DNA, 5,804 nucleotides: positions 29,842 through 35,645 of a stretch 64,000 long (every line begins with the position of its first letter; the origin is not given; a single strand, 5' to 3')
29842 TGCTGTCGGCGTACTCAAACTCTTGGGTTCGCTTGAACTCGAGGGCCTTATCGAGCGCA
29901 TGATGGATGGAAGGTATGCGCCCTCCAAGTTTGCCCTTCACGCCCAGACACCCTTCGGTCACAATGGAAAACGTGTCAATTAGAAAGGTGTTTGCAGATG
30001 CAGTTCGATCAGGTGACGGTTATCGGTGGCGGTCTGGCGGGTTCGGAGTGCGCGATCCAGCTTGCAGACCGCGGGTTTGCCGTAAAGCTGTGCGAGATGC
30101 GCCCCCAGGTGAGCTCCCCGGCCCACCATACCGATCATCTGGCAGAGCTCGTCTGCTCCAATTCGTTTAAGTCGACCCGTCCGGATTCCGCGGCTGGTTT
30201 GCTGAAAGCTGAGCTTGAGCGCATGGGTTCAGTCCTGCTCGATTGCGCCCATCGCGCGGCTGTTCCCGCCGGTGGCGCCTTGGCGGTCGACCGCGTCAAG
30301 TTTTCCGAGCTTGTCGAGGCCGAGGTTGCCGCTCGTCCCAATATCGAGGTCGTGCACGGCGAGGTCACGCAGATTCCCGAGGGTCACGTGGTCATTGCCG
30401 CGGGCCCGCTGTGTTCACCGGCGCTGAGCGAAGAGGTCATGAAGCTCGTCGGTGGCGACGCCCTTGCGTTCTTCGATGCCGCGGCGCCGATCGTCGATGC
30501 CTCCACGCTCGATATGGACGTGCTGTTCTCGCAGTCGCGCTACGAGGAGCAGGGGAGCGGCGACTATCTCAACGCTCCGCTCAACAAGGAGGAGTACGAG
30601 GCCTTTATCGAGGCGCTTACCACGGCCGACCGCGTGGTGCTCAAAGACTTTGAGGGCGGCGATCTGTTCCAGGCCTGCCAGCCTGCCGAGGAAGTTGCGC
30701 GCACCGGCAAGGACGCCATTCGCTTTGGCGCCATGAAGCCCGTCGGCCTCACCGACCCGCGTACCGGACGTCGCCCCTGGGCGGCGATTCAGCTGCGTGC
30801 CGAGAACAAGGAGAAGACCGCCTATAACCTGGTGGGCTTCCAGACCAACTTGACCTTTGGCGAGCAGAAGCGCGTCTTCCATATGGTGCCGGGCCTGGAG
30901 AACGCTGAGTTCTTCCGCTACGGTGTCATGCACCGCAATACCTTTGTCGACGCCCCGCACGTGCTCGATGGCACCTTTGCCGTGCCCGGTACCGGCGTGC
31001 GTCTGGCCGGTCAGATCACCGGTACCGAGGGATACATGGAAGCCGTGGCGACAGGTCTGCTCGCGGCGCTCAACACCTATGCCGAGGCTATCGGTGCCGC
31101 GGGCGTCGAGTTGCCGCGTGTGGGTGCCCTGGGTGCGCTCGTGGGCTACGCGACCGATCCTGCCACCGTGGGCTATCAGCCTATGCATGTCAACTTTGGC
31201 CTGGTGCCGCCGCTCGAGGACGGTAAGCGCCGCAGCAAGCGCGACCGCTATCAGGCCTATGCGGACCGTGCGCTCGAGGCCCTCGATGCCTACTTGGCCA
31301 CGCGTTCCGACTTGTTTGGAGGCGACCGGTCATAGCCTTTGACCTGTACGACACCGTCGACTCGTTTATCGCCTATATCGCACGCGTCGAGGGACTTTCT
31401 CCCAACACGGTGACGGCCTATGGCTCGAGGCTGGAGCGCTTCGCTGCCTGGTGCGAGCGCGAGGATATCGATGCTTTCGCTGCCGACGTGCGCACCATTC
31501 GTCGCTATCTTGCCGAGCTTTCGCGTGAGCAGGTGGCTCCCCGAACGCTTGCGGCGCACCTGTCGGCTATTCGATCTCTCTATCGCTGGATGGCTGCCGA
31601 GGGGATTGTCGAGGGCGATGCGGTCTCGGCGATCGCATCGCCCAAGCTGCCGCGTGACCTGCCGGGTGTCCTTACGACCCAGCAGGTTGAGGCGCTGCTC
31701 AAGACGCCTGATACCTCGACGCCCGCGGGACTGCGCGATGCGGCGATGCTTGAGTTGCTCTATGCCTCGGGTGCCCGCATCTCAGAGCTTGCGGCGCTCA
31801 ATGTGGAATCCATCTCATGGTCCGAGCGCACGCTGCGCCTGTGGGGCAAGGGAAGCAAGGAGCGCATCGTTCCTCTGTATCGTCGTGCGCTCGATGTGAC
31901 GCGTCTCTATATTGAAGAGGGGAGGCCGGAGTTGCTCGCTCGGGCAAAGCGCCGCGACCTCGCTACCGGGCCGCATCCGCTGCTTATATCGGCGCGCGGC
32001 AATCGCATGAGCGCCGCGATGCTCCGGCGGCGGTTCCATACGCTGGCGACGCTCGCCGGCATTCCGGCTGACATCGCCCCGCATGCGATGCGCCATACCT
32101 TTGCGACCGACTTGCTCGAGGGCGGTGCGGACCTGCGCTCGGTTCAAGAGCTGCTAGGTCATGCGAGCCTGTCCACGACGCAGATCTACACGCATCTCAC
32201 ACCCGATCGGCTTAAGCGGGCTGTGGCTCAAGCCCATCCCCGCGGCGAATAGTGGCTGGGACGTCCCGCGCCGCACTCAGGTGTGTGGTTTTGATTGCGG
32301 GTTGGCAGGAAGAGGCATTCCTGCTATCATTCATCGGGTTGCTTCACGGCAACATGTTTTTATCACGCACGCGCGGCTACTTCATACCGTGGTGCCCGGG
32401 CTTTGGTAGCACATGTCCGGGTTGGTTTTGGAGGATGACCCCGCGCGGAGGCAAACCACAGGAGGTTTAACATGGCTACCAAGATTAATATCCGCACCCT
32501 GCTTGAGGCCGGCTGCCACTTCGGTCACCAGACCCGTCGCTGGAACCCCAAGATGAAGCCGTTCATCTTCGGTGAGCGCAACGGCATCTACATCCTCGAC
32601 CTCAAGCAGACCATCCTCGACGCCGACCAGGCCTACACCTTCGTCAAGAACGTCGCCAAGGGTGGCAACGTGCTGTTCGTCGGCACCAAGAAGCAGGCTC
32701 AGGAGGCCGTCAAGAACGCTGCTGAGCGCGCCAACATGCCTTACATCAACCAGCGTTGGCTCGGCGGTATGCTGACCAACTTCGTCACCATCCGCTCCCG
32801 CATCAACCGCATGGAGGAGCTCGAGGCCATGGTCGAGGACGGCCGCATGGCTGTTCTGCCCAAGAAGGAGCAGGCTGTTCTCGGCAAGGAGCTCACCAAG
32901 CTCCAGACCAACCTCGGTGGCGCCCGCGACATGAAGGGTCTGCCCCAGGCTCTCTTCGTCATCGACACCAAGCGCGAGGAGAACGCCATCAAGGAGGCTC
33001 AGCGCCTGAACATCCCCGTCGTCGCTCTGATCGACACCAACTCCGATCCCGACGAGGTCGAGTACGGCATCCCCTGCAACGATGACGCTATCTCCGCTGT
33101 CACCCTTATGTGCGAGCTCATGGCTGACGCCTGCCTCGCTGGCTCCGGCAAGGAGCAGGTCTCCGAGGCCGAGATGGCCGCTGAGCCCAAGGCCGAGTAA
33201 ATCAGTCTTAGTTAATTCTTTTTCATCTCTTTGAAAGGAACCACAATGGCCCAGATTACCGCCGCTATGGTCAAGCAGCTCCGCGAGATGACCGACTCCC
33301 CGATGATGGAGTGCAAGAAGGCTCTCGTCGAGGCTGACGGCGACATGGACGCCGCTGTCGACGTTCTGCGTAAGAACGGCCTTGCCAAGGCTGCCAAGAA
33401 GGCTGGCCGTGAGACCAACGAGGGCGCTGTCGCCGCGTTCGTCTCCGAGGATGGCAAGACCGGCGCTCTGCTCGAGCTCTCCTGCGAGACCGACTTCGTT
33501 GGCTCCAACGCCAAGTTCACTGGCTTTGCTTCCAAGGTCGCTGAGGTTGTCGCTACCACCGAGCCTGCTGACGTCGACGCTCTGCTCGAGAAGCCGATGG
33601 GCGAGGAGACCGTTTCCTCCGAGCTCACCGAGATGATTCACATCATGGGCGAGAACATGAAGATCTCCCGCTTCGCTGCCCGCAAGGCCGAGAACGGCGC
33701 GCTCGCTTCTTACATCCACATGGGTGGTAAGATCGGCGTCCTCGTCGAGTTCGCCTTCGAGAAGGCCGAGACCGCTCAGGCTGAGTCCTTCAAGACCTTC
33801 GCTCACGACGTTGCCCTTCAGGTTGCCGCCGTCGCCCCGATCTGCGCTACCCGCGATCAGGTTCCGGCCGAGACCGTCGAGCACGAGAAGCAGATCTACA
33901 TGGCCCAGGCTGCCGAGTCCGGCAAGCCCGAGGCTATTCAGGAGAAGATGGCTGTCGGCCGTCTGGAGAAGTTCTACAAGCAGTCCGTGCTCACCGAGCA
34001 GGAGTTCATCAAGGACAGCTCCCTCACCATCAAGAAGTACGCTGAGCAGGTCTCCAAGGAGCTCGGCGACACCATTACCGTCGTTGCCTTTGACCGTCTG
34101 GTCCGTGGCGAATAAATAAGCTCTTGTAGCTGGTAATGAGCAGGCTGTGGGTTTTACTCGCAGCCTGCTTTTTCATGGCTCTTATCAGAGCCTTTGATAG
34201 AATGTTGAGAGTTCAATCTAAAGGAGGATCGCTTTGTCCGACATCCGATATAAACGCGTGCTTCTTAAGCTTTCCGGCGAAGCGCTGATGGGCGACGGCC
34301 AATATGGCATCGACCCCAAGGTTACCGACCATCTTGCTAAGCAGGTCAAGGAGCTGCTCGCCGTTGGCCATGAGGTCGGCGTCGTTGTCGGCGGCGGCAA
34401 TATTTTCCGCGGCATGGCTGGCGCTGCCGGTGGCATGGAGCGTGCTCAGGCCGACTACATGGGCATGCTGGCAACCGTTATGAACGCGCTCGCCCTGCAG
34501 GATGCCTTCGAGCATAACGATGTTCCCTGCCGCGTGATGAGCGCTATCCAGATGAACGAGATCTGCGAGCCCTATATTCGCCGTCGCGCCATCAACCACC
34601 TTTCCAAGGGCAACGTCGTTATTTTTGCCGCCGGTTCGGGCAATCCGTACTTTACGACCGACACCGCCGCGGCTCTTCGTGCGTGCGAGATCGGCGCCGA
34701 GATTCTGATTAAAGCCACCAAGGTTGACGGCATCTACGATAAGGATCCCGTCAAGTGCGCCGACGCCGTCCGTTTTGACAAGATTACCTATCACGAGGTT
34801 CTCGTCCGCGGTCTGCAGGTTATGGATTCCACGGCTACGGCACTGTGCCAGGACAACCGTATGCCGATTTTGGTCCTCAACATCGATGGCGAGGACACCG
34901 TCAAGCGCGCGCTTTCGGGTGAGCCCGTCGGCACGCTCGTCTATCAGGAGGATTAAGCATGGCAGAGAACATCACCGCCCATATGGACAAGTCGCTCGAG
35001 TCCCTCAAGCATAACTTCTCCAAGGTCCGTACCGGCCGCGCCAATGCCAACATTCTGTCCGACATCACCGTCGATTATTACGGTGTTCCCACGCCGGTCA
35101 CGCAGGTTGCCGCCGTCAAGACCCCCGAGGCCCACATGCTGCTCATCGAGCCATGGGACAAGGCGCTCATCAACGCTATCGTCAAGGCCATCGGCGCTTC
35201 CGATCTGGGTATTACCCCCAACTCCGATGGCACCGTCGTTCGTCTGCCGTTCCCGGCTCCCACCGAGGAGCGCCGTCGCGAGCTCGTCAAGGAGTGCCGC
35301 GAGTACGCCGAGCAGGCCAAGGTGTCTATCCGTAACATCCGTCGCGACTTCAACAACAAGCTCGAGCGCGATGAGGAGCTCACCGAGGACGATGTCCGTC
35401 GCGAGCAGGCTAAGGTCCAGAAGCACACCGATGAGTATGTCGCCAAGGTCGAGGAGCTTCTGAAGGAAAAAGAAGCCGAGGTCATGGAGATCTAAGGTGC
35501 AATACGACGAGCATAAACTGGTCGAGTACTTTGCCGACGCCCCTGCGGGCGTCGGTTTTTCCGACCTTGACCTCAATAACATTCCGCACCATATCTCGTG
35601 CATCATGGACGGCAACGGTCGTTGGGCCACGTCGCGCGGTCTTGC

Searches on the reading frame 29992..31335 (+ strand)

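Call 20: search_protein_families(library=pfam, proteins=[window:29992-31335:+])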
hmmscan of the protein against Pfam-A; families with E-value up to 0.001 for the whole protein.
window:29992-31335:+ (447 aa): 7 families
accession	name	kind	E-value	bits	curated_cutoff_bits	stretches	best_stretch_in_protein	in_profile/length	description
PF01134.28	GIDA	-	6e-88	296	22.1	1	7-366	1-387/391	Glucose inhibited division protein A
PF01266.30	DAO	-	2.7e-06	27.6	27.9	1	8-56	2-48/353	FAD dependent oxidoreductase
PF13450.12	NAD_binding_8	-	3.9e-05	24.3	21.9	1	10-41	1-32/68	NAD(P)-binding Rossmann-like domain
PF07992.20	Pyr_redox_2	-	6.5e-05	22.9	26.1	1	7-41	144-178/291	Pyridine nucleotide-disulphide oxidoreductase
PF00070.33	Pyr_redox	-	0.00018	22.4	22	1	8-41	2-35/82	Pyridine nucleotide-disulphide oxidoreductase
PF02737.24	3HCDH_N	-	0.00053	20.4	22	1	7-69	1-65/180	3-hydroxyacyl-CoA dehydrogenase, NAD binding domain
PF00890.30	FAD_binding_2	-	0.00092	18.9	20.4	0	8-42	2-36/414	FAD binding domain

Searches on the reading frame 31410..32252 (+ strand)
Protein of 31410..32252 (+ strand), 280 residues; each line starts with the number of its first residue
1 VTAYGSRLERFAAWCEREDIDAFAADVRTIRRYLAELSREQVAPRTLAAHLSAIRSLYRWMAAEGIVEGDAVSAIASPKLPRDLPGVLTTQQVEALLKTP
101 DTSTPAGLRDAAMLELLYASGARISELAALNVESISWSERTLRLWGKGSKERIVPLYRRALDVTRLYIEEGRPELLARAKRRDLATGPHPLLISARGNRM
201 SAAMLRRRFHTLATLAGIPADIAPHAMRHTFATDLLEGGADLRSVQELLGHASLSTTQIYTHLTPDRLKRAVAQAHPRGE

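Call 20: search_protein_families(library=pfam, proteins=[window:31410-32252:+])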
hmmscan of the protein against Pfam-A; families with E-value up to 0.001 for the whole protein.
window:31410-32252:+ (280 aa): 3 families
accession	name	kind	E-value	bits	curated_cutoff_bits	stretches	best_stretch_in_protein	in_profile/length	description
PF00589.27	Phage_integrase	-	2.1e-43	148.5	27.1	1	87-265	2-170/172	Phage integrase family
PF02899.23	Phage_int_SAM_1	-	9e-12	45.6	22.3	1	2-65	20-83/83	Phage integrase, N-terminal SAM-like domain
PF13495.12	Phage_int_SAM_4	-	2.3e-05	25.1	27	1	3-62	21-79/85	Phage integrase, N-terminal SAM-like domain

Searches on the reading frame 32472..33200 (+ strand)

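Call 20: search_protein_families(library=pfam, proteins=[window:32472-33200:+])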
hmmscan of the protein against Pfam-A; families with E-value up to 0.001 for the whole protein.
window:32472-33200:+ (242 aa): 1 family
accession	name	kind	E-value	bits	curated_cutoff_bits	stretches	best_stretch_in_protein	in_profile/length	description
PF00318.25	Ribosomal_S2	-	3.5e-95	317.8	26.1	1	10-224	1-216/216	Ribosomal protein S2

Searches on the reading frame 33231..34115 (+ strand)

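Call 20: search_protein_families(library=pfam, proteins=[window:33231-34115:+])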
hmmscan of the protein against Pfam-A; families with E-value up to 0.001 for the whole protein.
window:33231-34115:+ (294 aa): 1 family
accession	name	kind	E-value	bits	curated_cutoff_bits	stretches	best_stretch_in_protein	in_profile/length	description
PF00889.24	EF_TS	-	8.2e-62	208.9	27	1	78-294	1-204/204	Elongation factor TS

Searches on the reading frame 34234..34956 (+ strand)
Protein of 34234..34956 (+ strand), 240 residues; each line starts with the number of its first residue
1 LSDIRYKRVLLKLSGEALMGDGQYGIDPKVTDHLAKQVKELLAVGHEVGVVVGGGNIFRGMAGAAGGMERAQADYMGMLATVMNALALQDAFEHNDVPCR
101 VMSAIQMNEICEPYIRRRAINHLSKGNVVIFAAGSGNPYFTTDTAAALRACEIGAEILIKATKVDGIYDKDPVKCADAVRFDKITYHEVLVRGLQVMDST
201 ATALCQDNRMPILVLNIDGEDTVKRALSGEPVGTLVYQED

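Call 20: search_protein_families(library=pfam, proteins=[window:34234-34956:+])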
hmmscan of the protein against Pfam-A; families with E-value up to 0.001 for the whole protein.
window:34234-34956:+ (240 aa): 1 family
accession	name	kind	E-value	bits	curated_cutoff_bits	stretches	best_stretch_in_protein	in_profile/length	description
PF00696.33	AA_kinase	-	1.4e-36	126.9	24.9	1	7-216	1-234/234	Amino acid kinase family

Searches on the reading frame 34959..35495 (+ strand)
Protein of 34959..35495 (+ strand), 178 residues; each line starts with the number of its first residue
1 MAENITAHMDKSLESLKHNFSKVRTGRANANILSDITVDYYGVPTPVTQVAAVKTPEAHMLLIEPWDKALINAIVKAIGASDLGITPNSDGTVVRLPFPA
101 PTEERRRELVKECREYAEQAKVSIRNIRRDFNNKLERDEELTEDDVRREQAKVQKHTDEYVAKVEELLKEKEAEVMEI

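Call 20: search_protein_families(library=pfam, proteins=[window:34959-35495:+])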
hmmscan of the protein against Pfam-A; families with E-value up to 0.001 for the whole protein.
window:34959-35495:+ (178 aa): 1 family
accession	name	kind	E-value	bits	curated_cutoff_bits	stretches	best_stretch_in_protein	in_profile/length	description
PF01765.24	RRF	-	8.5e-64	214.8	29.7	1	16-176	1-164/164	Ribosome recycling factor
